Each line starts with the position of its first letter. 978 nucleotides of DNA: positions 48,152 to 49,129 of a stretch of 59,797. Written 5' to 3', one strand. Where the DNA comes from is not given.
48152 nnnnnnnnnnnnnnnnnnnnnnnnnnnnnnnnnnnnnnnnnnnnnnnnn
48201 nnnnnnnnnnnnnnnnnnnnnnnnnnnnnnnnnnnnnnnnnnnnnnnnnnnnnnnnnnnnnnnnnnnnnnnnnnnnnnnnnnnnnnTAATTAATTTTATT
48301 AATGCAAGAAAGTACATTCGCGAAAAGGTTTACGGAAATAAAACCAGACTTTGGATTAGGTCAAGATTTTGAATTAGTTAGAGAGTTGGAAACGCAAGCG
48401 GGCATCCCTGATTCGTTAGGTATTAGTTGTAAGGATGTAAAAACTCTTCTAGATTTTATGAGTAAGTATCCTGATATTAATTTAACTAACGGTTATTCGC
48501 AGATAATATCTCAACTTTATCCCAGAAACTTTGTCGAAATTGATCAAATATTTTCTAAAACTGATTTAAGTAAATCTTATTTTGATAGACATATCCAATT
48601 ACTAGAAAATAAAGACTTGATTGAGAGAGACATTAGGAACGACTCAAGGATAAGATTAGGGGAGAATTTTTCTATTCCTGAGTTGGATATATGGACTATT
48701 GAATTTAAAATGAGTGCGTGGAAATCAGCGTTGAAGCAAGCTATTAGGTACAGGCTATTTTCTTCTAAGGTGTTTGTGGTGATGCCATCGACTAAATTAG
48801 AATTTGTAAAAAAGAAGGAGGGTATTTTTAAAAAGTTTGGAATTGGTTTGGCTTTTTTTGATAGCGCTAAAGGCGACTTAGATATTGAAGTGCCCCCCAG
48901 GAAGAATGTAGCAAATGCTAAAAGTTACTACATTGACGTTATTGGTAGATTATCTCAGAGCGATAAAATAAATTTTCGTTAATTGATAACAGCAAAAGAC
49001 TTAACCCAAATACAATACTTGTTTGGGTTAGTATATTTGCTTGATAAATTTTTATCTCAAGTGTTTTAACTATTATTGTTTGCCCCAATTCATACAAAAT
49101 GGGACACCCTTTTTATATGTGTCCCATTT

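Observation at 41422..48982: Five-gene co-directional island: Type III Mod and Res followed in the same operon-like array by a minimal Ser/Thr kinase and two orphan proteins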

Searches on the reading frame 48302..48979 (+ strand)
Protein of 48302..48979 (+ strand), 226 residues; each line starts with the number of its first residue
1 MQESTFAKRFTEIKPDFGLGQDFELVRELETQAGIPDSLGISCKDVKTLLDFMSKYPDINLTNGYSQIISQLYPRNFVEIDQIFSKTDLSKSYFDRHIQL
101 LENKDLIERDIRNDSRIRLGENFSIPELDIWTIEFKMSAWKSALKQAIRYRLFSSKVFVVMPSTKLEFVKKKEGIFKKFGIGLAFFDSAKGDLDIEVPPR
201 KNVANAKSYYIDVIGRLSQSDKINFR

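Call 5: search_protein_families(library=padloc, proteins=[window:48302-48979:+], max_evalue=0.01)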
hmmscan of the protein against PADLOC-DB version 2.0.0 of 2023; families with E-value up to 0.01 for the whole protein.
window:48302-48979:+ (226 aa): 1 family
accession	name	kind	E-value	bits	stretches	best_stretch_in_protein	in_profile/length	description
PDLC01434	CasR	-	0.0033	15.3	1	61-112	126-176/191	"CAS-I,CAS-II,CAS-III,CAS-IV,CAS-V,CAS-VI; associated_signaling"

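Call 6: search_protein_families(library=pfam, proteins=[window:48302-48979:+], max_evalue=0.01)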
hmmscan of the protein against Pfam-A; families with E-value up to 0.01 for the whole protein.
window:48302-48979:+ (226 aa): 0 families

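Call 7: search_protein_families(library=ncbifam, proteins=[window:48302-48979:+], max_evalue=0.1)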
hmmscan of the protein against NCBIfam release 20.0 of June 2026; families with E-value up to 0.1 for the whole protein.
window:48302-48979:+ (226 aa): 3 families
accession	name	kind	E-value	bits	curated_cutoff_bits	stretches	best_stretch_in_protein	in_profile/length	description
TIGR01884.1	cas_HTH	subfamily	0.018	14.4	60.2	1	51-117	130-196/202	CRISPR-associated CARF protein Csa3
NF053606.1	Sta1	subfamily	0.019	15.1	80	1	65-115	22-72/100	Sta1 family transcriptional regulator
NF040939.2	trans_reg_lrs14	equivalog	0.028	14.5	90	1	67-117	25-76/103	Lrs14 family HTH-type transcriptional regulator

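Call 8: search_protein_families(library=phrogs, proteins=[window:48302-48979:+], max_evalue=0.1)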
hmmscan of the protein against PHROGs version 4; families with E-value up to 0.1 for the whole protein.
window:48302-48979:+ (226 aa): 2 families
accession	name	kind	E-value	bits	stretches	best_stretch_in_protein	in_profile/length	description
phrog_8833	-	unknown function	0.0068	17.8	1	103-167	33-97/114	-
phrog_12156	-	DNA, RNA and nucleotide metabolism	0.0082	15.8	1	59-110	419-470/485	DNA helicase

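Call 11: find_homologous_proteins(query=window:48302-48979:+)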
Query window:48302-48979:+ (226 aa): 1 proteins with E <= 0.001 among 146 candidates.
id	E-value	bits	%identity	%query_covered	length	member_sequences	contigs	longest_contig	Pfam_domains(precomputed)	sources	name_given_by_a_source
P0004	7.8e-144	495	100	100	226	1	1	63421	-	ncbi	ncbi:MAG: hypothetical protein ABEI53_02975 [Candidatus Magasanikbacteria bacterium]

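Call 22: find_homologous_proteins(query=A2)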
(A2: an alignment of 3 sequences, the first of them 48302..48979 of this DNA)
Query A2 (3 sequences) (226 aa, profile of the alignment): 96 proteins with E <= 0.001 among 8000 candidates.
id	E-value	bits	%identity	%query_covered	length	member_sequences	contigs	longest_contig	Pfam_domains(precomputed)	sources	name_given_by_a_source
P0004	5.5e-109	381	100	100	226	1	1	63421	-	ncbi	ncbi:MAG: hypothetical protein ABEI53_02975 [Candidatus Magasanikbacteria bacterium]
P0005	1.4e-104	367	33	57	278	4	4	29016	-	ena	-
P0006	1.6e-96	340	29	85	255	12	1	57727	-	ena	-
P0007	5.9e-77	276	30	66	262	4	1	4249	-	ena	-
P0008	1.8e-73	265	29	62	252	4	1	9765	-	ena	-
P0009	7.5e-71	256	32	57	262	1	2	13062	PF25213.2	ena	-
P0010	7.1e-67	243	34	56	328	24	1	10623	PF12840.14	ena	-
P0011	7.2e-66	240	28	87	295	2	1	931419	PF12802.14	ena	-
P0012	2.8e-65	238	32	57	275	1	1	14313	-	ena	-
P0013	4.6e-65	237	34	63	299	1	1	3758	PF12840.14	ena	-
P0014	7.2e-65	237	35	57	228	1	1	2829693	PF12840.14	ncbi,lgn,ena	-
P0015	1.1e-64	236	34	59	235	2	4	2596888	PF12840.14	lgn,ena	-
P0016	1.7e-64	235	33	57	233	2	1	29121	PF12840.14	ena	-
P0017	4.0e-64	234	32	62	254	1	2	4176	PF12840.14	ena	-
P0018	4.6e-64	234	34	60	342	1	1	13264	-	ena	-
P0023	1.5e-62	229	33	57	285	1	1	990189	PF12840.14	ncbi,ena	-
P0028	3.1e-62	228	30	85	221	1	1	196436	-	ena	-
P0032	3.8e-61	224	30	65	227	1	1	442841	-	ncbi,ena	-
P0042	2.4e-59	219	30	63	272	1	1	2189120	PF12840.14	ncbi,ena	-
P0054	4.1e-58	215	34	45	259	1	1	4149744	-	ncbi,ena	-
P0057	2.9e-57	212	34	56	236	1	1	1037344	-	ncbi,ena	-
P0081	2.3e-52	196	30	62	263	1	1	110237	-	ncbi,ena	-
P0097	3.9e-36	143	25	89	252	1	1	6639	-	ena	-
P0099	3.4e-10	58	30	34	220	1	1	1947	-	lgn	-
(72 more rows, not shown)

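Call 23: find_encoding_contigs(protein=P0006, flank=6000, max_places=2)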
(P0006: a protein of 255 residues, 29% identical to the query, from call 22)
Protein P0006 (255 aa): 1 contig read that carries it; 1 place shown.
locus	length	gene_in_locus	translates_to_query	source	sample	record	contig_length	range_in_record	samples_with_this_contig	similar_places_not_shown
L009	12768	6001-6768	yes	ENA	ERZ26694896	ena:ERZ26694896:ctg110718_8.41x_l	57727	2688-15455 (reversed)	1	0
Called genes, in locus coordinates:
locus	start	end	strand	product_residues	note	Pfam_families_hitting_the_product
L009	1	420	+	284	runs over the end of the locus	PF00005:ABC_tran, PF13304:AAA_21 (faint)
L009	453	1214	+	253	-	PF00528:BPD_transp_1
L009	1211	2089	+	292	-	PF00528:BPD_transp_1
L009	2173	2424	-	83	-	-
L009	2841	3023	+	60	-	-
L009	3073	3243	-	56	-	-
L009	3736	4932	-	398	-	PF00890:FAD_binding_2, PF01266:DAO, PF01494:FAD_binding_3 (faint), PF03486:HI0933_like (faint), PF07992:Pyr_redox_2 (faint), PF13450:NAD_binding_8 (weak)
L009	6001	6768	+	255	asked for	-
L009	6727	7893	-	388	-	-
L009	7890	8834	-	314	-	PF00069:Pkinase, PF07714:PK_Tyr_Ser-Thr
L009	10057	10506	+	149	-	PF00903:Glyoxalase, PF18029:Glyoxalase_6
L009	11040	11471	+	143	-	PF00903:Glyoxalase, PF13468:Glyoxalase_3, PF13669:Glyoxalase_4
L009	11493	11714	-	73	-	-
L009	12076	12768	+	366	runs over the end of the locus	-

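Call 24: find_encoding_contigs(protein=P0014, flank=6000, max_places=2)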
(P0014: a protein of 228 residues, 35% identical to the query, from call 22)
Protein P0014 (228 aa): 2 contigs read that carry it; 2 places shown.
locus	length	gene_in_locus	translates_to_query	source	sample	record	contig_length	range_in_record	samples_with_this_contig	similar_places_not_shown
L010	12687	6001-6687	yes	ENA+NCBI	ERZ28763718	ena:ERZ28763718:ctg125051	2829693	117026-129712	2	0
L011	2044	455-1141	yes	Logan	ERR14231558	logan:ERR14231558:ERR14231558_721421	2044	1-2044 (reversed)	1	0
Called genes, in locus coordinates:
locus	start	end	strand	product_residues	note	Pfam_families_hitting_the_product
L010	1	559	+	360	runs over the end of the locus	PF04909:Amidohydro_2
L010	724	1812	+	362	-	PF04909:Amidohydro_2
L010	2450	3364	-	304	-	PF01557:FAA_hydrolase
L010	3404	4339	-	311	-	PF01557:FAA_hydrolase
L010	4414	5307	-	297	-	PF01557:FAA_hydrolase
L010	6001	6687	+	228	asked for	PF12840:HTH_20 (weak)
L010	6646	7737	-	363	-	-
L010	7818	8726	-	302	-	PF00069:Pkinase, PF07714:PK_Tyr_Ser-Thr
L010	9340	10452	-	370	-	-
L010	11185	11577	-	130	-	PF11528:DUF3224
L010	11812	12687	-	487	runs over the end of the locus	PF00083:Sugar_tr, PF07690:MFS_1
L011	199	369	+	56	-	-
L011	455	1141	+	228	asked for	PF12840:HTH_20 (weak)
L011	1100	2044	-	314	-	?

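Call 25: find_encoding_contigs(protein=P0028, flank=6000, max_places=2)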
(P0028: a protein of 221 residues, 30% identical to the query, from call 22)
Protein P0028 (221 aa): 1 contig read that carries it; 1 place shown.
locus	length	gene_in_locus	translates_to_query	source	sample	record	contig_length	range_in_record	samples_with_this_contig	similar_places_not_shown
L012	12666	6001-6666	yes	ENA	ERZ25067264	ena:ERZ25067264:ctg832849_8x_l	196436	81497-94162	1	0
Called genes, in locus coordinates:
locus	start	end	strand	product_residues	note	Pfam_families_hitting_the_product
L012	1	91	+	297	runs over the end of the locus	PF03328:HpcH_HpaI, PF15617:C-C_Bond_Lyase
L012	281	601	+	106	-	-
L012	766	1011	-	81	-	PF13683:rve_3, PF13333:rve_2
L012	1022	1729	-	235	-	PF00665:rve (weak)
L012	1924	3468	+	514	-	-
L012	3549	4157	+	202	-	PF00578:AhpC-TSA, PF08534:Redoxin, PF00085:Thioredoxin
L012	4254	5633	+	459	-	PF11376:DUF3179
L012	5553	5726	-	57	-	-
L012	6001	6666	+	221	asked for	-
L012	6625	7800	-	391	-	-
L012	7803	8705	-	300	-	PF00069:Pkinase, PF07714:PK_Tyr_Ser-Thr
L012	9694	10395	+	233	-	PF13549:ATP-grasp_5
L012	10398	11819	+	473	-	PF13380:CoA_binding_2, PF13607:Succ_CoA_lig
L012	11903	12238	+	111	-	-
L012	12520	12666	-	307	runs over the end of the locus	-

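Call 37: search_solved_structures(query=A4, max_evalue=10, show_alignments=3)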
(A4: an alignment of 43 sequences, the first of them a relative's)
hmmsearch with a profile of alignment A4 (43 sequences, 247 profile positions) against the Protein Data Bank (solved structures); distinct sequences matched with E-value up to 10: 31.
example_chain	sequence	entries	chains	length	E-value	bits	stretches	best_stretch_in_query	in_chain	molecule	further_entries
3cuo_A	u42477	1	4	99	0.0047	19.4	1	62-123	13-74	Uncharacterized HTH-type transcriptional regulator ygaV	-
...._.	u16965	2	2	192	0.016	17.7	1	72-122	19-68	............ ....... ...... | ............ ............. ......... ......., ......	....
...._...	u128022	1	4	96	0.042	16.3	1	72-123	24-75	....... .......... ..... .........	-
1z7u_A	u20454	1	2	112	0.12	14.9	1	67-119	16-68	hypothetical protein EF0647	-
3nrv_A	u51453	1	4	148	0.15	14.5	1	74-124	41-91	Putative transcriptional regulator (MarR/EmrR family)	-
1k9o_I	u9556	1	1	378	0.16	14.5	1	115-189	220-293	ALASERPIN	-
1r22_A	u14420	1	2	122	0.16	14.5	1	62-122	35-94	Transcriptional repressor smtB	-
6jmi_A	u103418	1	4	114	0.19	14.2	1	67-124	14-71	Uncharacterized HTH-type transcriptional regulator Rv0081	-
3nqo_A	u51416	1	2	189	0.2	14.1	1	63-119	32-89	MarR-family transcriptional regulator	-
2hzt_A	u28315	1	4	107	0.22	14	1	74-118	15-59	Putative HTH-type transcriptional regulator ytcD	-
1i1g_A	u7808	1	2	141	0.22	14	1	78-118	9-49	TRANSCRIPTIONAL REGULATOR LRPA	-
1sek_A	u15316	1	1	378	0.27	13.7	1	115-189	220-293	SERPIN K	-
2cyy_A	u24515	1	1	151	0.31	13.5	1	77-118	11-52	Putative HTH-type transcriptional regulator PH1519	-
6j0e_A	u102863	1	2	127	0.34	13.3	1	65-127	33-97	Arsenic responsive repressor ArsR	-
1ri7_A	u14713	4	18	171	0.38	13.2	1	77-118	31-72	Putative transcriptional regulator | Putative HTH-type transcriptional regulator PH1519 | Uncharacterized HTH-type transcriptional regulator PH1519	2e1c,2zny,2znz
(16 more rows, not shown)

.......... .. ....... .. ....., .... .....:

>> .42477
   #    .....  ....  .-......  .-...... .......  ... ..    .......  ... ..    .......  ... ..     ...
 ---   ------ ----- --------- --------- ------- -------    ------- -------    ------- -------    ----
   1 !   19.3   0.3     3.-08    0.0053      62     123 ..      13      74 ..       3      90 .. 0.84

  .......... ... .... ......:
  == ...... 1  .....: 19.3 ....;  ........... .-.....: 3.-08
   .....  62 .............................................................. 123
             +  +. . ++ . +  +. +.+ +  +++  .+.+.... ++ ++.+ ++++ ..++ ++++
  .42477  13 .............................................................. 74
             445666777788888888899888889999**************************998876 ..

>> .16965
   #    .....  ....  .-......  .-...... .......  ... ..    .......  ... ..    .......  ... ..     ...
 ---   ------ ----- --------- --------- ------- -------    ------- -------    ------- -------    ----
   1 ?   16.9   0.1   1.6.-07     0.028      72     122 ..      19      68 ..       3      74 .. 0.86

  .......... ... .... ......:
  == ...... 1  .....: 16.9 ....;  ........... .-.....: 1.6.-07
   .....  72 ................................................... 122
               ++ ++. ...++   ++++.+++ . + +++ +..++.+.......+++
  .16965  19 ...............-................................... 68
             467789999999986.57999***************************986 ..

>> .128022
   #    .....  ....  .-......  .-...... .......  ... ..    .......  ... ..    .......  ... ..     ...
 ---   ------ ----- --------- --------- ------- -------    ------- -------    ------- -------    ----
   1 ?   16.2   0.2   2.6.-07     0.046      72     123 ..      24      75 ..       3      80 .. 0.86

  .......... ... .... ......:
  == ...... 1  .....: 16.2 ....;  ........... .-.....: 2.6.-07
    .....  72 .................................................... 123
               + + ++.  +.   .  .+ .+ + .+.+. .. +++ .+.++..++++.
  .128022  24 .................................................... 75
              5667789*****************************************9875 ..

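Call 38: search_protein_families(library=pfam, alignment_id=A4, max_evalue=0.1)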
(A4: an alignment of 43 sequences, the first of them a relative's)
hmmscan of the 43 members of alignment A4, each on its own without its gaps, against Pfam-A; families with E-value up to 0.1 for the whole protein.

A. member 1, P0004 (226 aa): 3 families
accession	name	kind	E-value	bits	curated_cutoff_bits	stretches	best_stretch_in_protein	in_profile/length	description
PF21984.2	DnaD_N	-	0.038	14.6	27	1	52-128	5-86/101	DnaD N-terminal domain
PF09411.16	PagL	-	0.039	14.5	23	1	130-191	23-76/136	Lipid A 3-O-deacylase (PagL)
PF25710.1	CrAss_Ring_3_4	-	0.039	13.6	27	0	59-138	32-107/230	Phage tail ring protein 3/4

B. families by the number of members that match (of 43 scanned): 35 families (the first 25 are shown)
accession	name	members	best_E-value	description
PF12802.13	MarR_2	33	1.7e-07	MarR family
PF12840.13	HTH_20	32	3.9e-07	Helix-turn-helix domain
PF25213.1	HVO_A0261_N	31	5.6e-06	HVO_A0261 N-terminal domain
PF13730.12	HTH_36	14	0.00032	Helix-turn-helix domain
PF01022.26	HTH_5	12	0.00015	Bacterial regulatory protein, arsR family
PF13412.12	HTH_24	9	4.1e-05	Winged helix-turn-helix DNA-binding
PF25212.1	HVO_A0114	9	0.00026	HVO_A0114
PF01638.23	HxlR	7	0.00089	HxlR-like helix-turn-helix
PF01047.28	MarR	5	0.023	MarR family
PF08461.16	HTH_12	4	0.0064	Ribonuclease R winged-helix domain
PF13545.12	HTH_Crp_2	3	0.00084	Crp-like helix-turn-helix domain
PF08279.18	HTH_11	3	0.00084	HTH domain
PF21715.3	CggR_N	3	0.0048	CggR N-terminal DNA binding domain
PF17782.7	DprA_WH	3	0.011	DprA winged helix domain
PF03428.19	RP-C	2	0.0085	Replication protein C N-terminal domain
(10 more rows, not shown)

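Call 67: list_cluster_members(proteins=[P0014, P0023, P0032, P0042, P0054, P0057, P0081, L018:7971-9182:+, L017:7995-9179:+, L013:7995-9158:+])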
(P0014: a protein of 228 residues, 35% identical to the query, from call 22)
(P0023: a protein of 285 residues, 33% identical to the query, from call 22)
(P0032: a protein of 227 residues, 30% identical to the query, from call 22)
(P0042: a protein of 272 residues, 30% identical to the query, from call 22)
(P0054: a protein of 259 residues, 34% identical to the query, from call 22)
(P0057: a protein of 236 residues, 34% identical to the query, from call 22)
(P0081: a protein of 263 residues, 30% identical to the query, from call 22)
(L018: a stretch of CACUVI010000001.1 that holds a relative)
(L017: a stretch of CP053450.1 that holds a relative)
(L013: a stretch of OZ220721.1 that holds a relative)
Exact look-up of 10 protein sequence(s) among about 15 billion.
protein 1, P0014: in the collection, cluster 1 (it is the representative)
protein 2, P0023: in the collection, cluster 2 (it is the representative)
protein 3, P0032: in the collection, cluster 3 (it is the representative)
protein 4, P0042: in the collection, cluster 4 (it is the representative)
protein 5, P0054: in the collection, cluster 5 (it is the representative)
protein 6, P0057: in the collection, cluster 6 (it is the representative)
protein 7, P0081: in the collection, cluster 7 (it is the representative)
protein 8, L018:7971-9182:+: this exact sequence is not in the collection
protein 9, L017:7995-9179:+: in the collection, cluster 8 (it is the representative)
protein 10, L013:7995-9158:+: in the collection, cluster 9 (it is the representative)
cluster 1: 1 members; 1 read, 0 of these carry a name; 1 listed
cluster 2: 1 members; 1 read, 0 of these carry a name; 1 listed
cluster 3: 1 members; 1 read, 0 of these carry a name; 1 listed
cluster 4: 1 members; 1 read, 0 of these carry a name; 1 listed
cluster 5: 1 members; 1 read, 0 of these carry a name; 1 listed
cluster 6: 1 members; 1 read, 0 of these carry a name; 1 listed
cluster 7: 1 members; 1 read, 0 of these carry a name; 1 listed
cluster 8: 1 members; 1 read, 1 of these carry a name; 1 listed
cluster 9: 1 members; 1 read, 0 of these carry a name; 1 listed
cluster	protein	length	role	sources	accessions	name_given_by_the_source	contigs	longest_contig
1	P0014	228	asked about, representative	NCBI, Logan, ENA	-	-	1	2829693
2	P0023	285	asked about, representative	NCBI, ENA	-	-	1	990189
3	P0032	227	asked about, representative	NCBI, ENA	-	-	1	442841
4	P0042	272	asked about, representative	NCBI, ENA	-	-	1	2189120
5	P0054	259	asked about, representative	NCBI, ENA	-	-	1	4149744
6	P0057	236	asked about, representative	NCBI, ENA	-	-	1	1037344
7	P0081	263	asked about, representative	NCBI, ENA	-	-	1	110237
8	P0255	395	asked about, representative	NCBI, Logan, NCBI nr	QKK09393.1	MAG: hypothetical protein HND58_15325 [Planctomycetota bacterium]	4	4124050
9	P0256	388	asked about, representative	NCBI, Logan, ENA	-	-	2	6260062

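Call 96: find_encoding_contigs(protein=P0099, flank=6000, max_places=3)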
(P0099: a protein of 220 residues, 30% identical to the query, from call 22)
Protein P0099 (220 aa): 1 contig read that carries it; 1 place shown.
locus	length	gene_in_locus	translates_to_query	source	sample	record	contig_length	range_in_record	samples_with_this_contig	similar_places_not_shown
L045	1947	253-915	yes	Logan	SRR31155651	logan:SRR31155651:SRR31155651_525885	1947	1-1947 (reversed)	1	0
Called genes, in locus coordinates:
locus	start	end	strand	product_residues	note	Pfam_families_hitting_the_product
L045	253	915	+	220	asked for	-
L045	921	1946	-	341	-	?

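Call 97: find_encoding_contigs(protein=P0097, flank=6000, max_places=3)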
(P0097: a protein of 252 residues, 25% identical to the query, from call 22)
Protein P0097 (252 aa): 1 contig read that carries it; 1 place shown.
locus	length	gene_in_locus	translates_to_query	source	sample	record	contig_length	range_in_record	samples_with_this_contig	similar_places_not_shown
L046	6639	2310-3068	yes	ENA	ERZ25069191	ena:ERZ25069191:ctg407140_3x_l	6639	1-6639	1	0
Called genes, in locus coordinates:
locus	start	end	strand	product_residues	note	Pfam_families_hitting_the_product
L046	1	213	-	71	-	?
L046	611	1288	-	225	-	PF21176:RecR_HhH, PF01751:Toprim, PF13662:Toprim_4, PF21175:RecR_C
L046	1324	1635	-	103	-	PF02575:YbaB_DNA_bd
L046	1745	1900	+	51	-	-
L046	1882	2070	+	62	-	-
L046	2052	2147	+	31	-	-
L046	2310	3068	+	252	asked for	-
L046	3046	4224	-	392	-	-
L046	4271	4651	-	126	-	-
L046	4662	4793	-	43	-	-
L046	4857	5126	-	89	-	-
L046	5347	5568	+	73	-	-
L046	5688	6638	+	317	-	?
